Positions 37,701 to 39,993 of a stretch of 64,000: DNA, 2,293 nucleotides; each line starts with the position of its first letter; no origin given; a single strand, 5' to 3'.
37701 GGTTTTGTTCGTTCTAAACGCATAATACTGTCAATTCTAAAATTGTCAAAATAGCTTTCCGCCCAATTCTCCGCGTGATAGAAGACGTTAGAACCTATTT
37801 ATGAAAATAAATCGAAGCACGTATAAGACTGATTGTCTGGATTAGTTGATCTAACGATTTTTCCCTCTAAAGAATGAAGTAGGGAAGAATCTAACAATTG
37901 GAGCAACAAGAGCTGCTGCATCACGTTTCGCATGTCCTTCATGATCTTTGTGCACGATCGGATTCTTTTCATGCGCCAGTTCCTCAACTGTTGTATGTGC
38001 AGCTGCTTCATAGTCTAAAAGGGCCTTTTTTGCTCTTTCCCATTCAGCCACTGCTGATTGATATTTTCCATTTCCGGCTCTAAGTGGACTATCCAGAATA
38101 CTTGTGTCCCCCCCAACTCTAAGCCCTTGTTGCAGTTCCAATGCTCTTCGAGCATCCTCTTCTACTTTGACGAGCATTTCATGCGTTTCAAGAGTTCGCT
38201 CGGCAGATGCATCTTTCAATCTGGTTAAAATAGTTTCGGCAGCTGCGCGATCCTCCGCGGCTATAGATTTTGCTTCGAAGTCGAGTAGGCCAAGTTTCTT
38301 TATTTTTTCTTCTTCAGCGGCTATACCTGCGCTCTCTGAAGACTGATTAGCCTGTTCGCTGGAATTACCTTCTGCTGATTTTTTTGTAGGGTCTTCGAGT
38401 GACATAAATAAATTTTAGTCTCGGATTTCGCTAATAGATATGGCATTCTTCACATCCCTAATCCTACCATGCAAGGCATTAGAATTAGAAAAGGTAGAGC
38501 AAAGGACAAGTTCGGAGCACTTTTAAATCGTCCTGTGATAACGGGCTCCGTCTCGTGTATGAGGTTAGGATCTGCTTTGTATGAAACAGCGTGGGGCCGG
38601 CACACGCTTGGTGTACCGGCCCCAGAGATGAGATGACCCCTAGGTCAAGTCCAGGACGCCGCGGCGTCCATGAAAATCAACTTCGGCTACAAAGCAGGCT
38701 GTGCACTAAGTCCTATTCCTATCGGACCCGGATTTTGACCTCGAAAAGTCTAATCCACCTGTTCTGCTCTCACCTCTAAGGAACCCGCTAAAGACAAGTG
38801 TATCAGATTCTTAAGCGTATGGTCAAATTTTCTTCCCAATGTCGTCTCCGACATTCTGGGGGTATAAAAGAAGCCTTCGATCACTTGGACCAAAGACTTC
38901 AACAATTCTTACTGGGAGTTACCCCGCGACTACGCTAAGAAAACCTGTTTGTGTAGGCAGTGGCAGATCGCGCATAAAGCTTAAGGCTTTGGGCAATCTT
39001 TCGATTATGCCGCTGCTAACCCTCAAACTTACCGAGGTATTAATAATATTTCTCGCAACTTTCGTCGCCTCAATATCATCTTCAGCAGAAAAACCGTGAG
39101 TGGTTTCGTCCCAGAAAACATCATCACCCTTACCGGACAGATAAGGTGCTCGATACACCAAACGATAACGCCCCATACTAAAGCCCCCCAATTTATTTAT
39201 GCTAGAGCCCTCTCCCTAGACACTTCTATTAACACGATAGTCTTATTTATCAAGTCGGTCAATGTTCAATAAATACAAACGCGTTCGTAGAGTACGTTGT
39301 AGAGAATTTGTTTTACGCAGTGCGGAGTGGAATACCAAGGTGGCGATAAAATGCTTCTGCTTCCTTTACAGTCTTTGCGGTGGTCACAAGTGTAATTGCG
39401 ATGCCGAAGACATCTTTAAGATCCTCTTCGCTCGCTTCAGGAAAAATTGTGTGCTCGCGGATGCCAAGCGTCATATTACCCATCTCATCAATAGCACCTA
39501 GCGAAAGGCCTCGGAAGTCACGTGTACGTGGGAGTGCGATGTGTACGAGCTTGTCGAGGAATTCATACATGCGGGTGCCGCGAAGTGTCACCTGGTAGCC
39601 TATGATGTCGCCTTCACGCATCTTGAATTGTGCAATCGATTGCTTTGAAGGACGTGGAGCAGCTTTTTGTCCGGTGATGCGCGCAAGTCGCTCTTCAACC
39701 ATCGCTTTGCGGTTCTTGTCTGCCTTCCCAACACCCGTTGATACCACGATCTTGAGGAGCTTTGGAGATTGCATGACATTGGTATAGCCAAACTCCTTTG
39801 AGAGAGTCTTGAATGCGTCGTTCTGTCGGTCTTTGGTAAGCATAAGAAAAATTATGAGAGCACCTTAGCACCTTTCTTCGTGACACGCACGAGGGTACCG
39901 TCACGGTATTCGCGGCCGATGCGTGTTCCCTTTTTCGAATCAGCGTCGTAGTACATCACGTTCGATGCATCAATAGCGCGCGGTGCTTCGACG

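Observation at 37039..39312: Two-gene insertion plus a 0.5-kb non-coding GC-hairpin-rich region between rpsN and rplE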

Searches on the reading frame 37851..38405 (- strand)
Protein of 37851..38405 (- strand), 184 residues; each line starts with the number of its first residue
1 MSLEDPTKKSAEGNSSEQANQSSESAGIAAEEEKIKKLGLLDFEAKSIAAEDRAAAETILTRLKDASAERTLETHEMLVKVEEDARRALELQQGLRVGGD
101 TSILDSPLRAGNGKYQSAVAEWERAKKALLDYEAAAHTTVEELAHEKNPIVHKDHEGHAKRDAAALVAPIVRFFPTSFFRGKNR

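Call 6: search_protein_families(library=pfam, proteins=[window:37851-38405:-], max_evalue=1)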
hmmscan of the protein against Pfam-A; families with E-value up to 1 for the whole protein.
window:37851-38405:- (184 aa): 0 families

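Call 15: find_homologous_proteins(query=window:37851-38405:-, max_evalue=0.01)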
Query window:37851-38405:- (184 aa): 2 proteins with E <= 0.01 among 638 candidates.
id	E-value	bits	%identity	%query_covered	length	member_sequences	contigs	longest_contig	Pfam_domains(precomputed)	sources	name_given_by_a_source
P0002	1.6e-109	382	100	100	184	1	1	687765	-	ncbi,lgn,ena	-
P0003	5.5e-23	100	38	100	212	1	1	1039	-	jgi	jgi:hypothetical protein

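Call 20: find_encoding_contigs(protein=P0003, flank=5000)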
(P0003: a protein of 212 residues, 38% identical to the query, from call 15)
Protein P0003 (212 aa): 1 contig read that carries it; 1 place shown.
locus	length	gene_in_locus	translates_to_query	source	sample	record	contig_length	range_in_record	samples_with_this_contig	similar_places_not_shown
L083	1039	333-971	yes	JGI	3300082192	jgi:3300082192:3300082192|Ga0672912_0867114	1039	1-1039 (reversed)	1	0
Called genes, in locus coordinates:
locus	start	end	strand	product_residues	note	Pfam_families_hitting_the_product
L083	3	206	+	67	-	?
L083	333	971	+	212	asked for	-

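Call 48: search_protein_families(library=phrogs, proteins=[window:37851-38405:-], max_evalue=1)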
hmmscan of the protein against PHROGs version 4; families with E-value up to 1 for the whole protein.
window:37851-38405:- (184 aa): 1 family
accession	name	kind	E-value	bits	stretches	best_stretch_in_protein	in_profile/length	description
phrog_25503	-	unknown function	0.042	15.1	0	109-168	24-80/89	-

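Call 49: search_protein_families(library=ncbifam, proteins=[window:37851-38405:-], max_evalue=1)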
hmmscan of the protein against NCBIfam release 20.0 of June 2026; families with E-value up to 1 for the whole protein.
window:37851-38405:- (184 aa): 1 family
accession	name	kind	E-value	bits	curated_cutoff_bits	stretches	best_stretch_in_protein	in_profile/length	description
TIGR01973.1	NuoG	equivalog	0.085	11.6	470.05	1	45-174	431-570/606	NADH-quinone oxidoreductase subunit NuoG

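Call 50: search_protein_families(library=padloc, proteins=[window:37851-38405:-], max_evalue=1)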
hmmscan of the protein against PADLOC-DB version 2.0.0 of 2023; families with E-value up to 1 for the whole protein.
window:37851-38405:- (184 aa): 0 families

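Call 62: predict_structure(alignment_id=A2)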
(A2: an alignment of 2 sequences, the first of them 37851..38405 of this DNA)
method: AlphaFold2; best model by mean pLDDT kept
length: 184 residues; sequences in the alignment: 2
mean_pLDDT: 58.3   pTM: 0.28
mean pLDDT of the five models: 58.3, 56.6, 55.1, 54.4, 51.3
residues with pLDDT >= 90: 0; 70-90: 51; 50-70: 61; < 50: 72
segments of 3 or more residues with pLDDT < 50: 1-6, 8-24, 98-101, 103-111, 150-155, 157-184
pLDDT, mean of each block of 10 residues (from residue 1): 45 45 54 70 65 67 70 75 75 58 47 64 75 66 53 48 42 42 34
secondary structure, 60 per line:
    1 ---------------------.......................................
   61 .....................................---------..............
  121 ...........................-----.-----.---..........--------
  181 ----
elements in order: H22-97 H107-147 H163-172
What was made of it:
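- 37851..38405 (-): ORF184, a helical and mildly acidic protein. It is a real gene. AlphaFold gives two long helices (call 62).
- Checked: AlphaFold models it as two long helices at low confidence (mean pLDDT 58, call 62).
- Tried and rejected: ORF184 is modelled only as helices at low confidence (call 62).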

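Call 77: find_related_loci(query=A2, collection=viral_contigs, flank=3000)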
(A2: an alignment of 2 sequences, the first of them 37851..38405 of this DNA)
Query A2 (184 aa) in viral_contigs; peptide patterns used: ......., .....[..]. (x = any residue, [..] = any of these).
35 stretches matched a pattern, but none encodes a relative of the query by tblastn (E <= 1e-3).

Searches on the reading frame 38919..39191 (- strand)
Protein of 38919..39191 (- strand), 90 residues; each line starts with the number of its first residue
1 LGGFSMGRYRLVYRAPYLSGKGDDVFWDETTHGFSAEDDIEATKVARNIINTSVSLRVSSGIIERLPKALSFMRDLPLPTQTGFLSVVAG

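Call 6: search_protein_families(library=pfam, proteins=[window:38919-39191:-], max_evalue=1)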
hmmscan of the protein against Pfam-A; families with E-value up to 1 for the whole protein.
window:38919-39191:- (90 aa): 0 families

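Call 32: find_homologous_proteins(query=window:38919-39176:-, max_evalue=0.01)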
Query window:38919-39176:- (85 aa): 1 proteins with E <= 0.01 among 1 candidates.
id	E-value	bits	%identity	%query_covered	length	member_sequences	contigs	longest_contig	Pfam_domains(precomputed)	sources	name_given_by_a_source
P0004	1.3e-48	180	100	100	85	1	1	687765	-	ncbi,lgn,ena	-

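Call 48: search_protein_families(library=phrogs, proteins=[window:38919-39176:-], max_evalue=1)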
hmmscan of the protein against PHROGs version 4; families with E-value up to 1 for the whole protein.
window:38919-39176:- (85 aa): 2 families
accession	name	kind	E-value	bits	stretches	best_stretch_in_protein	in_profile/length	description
phrog_31116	-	unknown function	0.016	16.2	1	18-83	74-140/168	-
phrog_5625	-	unknown function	0.094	13.6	1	55-73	4-22/42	-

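Call 49: search_protein_families(library=ncbifam, proteins=[window:38919-39176:-], max_evalue=1)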
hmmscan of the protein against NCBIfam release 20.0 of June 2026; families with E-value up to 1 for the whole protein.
window:38919-39176:- (85 aa): 1 family
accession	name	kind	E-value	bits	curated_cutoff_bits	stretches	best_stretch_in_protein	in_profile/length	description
NF009262.0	PRK12619.1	equivalog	0.099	13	183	1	27-65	89-127/130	flagellar basal body rod protein FlgB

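Call 50: search_protein_families(library=padloc, proteins=[window:38919-39176:-], max_evalue=1)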
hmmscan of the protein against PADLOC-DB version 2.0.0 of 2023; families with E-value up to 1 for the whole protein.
window:38919-39176:- (85 aa): 0 families

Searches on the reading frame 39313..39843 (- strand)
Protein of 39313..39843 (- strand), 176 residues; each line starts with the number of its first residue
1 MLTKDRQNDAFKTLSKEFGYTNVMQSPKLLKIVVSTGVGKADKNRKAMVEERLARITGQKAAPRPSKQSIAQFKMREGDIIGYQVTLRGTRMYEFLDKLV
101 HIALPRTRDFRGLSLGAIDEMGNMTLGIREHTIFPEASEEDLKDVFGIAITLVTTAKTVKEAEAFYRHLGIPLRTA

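Call 6: search_protein_families(library=pfam, proteins=[window:39313-39843:-], max_evalue=1)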
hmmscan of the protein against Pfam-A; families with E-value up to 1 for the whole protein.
window:39313-39843:- (176 aa): 2 families
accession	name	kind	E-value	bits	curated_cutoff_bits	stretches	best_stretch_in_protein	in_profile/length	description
PF00673.26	Ribosomal_L5_C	-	2.4e-29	101.7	27.8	1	81-172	2-93/94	ribosomal L5P family C-terminus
PF00281.24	Ribosomal_L5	-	5.7e-15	55.8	34.9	1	22-76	1-57/57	Ribosomal protein L5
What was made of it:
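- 39313..39843 (-): rplE (ribosomal protein L5), upstream flank of the hotspot. Pfam Ribosomal_L5 and Ribosomal_L5_C, E=2e-29 (call 6).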

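Call 12: find_encoding_contigs(protein=window:39313-39843:-, flank=6000, max_places=8)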
Protein window:39313-39843:- (176 aa): 2 contigs read that carry it; 1 place shown.
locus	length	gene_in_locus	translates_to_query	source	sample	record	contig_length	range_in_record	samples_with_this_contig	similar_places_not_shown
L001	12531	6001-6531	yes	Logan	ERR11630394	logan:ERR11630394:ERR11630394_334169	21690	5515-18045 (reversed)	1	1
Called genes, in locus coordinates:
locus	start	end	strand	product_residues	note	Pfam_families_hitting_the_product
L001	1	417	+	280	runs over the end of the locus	PF00181:Ribosomal_L2_N, PF03947:Ribosomal_L2_C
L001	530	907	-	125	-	-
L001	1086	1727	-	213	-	-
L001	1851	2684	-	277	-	PF11738:DUF3298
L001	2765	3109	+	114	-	PF00203:Ribosomal_S19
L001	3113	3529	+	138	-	PF00237:Ribosomal_L22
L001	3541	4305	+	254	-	PF07650:KH_2, PF00189:Ribosomal_S3_C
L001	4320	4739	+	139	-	PF00252:Ribosomal_L16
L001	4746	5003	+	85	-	PF00831:Ribosomal_L29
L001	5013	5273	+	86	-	PF00366:Ribosomal_S17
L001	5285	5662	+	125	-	PF00238:Ribosomal_L14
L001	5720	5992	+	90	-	PF17136:ribosomal_L24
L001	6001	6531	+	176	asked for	PF00281:Ribosomal_L5, PF00673:Ribosomal_L5_C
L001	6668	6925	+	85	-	-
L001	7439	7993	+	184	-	-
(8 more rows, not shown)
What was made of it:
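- Checked: A gene caller on an independent Logan contig also called this ORF (call 12).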

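Call 17: find_related_loci(query=window:39313-39843:-, collection=genome_contigs, flank=6000)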
Query window:39313-39843:- (176 aa) in genome_contigs; peptide patterns used: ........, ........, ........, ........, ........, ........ (x = any residue, [..] = any of these).
599 stretches matched a pattern (row limit reached: there are more); 585 encode a relative of the query (tblastn E <= 1e-3); the best 80 are kept; 80 distinct loci.
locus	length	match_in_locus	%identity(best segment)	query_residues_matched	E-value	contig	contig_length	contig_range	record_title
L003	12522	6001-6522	76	1-174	1e-90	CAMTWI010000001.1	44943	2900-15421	MAG: uncultured bacterium isolate G04_MAG_00048 genome assembly, contig: G04_MAG_00048_000000000004, whole genome shotgu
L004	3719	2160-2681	76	1-174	4e-91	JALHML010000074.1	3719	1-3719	MAG: Candidatus Paceibacterota bacterium isolate Bin_32_2_1 c_000000074064, whole genome shotgun sequence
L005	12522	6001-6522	76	1-174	2e-90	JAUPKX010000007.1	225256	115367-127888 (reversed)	MAG: Patescibacteria group bacterium isolate erpe_2018_pw_0hr_WHONDRS-PP48-000085_B_bin.9 scaffold_608658, whole genome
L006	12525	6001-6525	72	1-175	2e-87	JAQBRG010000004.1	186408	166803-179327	MAG: Parcubacteria group bacterium isolate RYN_393 scaffold_4376877, whole genome shotgun sequence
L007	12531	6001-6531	72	1-176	1e-84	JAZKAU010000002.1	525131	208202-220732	MAG: Patescibacteria group bacterium isolate ADI_H3L2_1_122_18_3-bin046 ADIH3L21_B046_0_000000000002, whole genome shotg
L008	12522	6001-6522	69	1-174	8e-85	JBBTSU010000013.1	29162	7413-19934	MAG: Patescibacteria group bacterium isolate H41-bin080 H41_bin080_000000000013, whole genome shotgun sequence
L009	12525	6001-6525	69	2-175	5e-82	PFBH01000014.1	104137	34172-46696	MAG: Candidatus Kaiserbacteria bacterium CG10_big_fil_rev_8_21_14_0_10_45_20 CG10_8_21_14_0.10_scaffold_137_c, whole gen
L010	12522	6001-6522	73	1-174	5e-82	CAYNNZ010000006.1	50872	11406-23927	MAG TPA_asm: uncultured Candidatus Saccharibacteria bacterium isolate SRP170004_co1_499 genome assembly, contig: NODE_80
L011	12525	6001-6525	66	1-174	2e-80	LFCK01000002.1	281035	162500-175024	MAG: Parcubacteria bacterium C7867-001 C7867_00020, whole genome shotgun sequence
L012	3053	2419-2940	70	1-174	3e-81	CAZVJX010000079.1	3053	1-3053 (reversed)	MAG TPA_asm: uncultured Candidatus Saccharibacteria bacterium isolate SRP193066_co1_81 genome assembly, contig: NODE_337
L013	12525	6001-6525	71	1-174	6e-79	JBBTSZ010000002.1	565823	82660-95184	MAG: Patescibacteria group bacterium isolate H41-bin015_1 H41_bin015_1_000000000002, whole genome shotgun sequence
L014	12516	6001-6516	66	4-174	5e-78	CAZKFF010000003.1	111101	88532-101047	MAG TPA_asm: uncultured Candidatus Saccharibacteria bacterium isolate SRP263527_co2_181 genome assembly, contig: NODE_93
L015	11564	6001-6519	64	2-173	8e-78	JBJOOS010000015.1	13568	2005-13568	MAG: Candidatus Parcubacteria bacterium isolate watershed3_2019_sw_WHONDRS-S19S_0084_A_bin.15 scaffold_0000560, whole ge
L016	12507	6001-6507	66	9-176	8e-78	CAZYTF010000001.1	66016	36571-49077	MAG TPA_asm: uncultured Candidatus Saccharibacteria bacterium isolate binchicken_co47_12 genome assembly, contig: NODE_2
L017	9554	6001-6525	63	1-174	1e-76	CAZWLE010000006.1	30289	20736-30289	MAG TPA_asm: uncultured Candidatus Saccharibacteria bacterium isolate SRP292972_co3_120 genome assembly, contig: NODE_94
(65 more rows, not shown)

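Call 37: find_related_loci(query=window:39313-39843:-, collection=metagenome_contigs, flank=5000)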
Query window:39313-39843:- (176 aa) in metagenome_contigs; peptide patterns used: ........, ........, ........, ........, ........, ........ (x = any residue, [..] = any of these).
600 stretches matched a pattern (row limit reached: there are more); 574 encode a relative of the query (tblastn E <= 1e-3); the best 80 are kept; 80 distinct loci.
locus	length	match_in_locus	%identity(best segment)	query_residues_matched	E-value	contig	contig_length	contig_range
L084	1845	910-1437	78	1-176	3e-99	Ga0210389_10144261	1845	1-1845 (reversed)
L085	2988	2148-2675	74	1-176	8e-83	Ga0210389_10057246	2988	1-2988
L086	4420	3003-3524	72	1-174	2e-81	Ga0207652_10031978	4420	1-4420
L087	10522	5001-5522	70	2-174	5e-81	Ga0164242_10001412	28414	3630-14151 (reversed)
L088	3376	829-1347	67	2-173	3e-81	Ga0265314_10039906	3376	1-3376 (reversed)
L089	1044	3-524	67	2-174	3e-86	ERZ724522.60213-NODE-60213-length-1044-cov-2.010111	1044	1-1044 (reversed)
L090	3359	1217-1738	66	2-174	2e-79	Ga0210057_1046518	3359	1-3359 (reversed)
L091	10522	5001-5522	66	1-173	2e-78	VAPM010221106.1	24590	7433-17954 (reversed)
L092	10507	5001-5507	66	9-176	4e-78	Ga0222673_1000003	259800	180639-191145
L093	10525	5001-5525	65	1-174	8e-79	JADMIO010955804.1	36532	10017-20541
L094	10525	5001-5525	62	3-176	2e-76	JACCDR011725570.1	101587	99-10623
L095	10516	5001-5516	68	4-174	3e-76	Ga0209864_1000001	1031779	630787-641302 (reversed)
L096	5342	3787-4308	63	2-174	2e-76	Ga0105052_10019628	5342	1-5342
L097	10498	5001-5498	67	9-173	2e-75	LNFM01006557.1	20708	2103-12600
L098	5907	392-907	62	4-174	5e-75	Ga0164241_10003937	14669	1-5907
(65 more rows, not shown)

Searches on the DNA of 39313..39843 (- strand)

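Call 84: search_rna_families(sources=[L009, L021, L024, L018, L003, L005, L006, L010, L011, L015, L017], threshold=gathering)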
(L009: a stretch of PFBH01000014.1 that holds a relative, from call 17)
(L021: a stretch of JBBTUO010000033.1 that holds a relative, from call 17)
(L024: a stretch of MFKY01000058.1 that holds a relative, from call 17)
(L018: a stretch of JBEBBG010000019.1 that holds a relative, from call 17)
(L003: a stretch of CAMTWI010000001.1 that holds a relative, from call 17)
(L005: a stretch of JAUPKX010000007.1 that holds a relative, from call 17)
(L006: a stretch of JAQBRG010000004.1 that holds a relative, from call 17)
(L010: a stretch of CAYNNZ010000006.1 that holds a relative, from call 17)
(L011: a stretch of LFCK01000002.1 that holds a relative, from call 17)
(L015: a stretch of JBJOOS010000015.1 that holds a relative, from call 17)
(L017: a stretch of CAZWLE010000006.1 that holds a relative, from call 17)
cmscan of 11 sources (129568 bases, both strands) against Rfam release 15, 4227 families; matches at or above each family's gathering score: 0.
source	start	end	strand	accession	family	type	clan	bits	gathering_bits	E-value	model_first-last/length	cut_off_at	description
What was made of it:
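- On Any described RNA family (Rfam 15: riboswitches, leaders, sRNAs, introns, ribozymes, 6S, SRP and others): Nothing in 11 related loci (call 84).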
